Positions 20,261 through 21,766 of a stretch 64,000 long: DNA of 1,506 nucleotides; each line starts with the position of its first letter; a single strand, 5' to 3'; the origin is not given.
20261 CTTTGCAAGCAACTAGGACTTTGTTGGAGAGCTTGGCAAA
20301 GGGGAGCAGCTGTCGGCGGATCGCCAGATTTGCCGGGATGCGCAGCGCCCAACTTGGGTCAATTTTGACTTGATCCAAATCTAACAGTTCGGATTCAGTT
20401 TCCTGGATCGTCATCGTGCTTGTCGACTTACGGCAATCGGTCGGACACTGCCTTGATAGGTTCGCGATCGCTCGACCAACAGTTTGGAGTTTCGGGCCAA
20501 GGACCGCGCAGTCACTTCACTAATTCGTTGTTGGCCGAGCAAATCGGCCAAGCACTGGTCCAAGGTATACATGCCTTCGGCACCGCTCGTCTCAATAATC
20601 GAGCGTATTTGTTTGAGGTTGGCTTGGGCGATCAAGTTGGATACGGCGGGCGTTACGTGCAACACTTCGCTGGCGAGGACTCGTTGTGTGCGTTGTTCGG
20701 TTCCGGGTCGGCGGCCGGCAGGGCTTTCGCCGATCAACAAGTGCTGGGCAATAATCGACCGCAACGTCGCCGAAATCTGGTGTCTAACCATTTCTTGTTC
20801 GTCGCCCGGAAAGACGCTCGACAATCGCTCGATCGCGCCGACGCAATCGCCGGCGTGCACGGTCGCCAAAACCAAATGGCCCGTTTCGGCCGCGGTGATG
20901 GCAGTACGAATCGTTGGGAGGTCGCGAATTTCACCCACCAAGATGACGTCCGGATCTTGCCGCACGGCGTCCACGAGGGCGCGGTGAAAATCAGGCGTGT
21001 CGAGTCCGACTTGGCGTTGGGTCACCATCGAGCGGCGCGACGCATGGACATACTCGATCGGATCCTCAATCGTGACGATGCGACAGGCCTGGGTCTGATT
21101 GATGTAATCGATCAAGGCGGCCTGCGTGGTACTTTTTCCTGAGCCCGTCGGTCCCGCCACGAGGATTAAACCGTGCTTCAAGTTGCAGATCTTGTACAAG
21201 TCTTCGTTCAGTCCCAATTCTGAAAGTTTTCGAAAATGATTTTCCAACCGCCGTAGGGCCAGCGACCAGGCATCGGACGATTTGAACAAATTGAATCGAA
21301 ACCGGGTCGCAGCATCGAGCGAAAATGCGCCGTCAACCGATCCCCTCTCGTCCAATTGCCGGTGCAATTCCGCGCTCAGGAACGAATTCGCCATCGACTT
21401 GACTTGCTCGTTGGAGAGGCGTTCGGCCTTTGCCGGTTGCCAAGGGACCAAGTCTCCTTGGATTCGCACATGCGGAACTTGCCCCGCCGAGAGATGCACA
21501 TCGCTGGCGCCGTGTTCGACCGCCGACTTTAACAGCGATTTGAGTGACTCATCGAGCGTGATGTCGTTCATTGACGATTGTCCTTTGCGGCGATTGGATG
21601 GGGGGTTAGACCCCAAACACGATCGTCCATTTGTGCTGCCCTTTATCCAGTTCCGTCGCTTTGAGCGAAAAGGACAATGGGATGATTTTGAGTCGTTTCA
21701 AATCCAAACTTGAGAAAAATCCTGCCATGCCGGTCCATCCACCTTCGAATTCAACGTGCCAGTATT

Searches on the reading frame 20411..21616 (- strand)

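Call 78: search_protein_families(library=pfam, proteins=[window:20411-21616:-], max_evalue=0.00001)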
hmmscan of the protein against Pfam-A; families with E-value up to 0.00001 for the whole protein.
window:20411-21616:- (401 aa): 1 family
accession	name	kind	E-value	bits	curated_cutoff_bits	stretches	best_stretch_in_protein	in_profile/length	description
PF00437.27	T2SSE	-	2.2e-49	168.5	24.9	1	21-342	8-344/370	Type II/IV secretion system protein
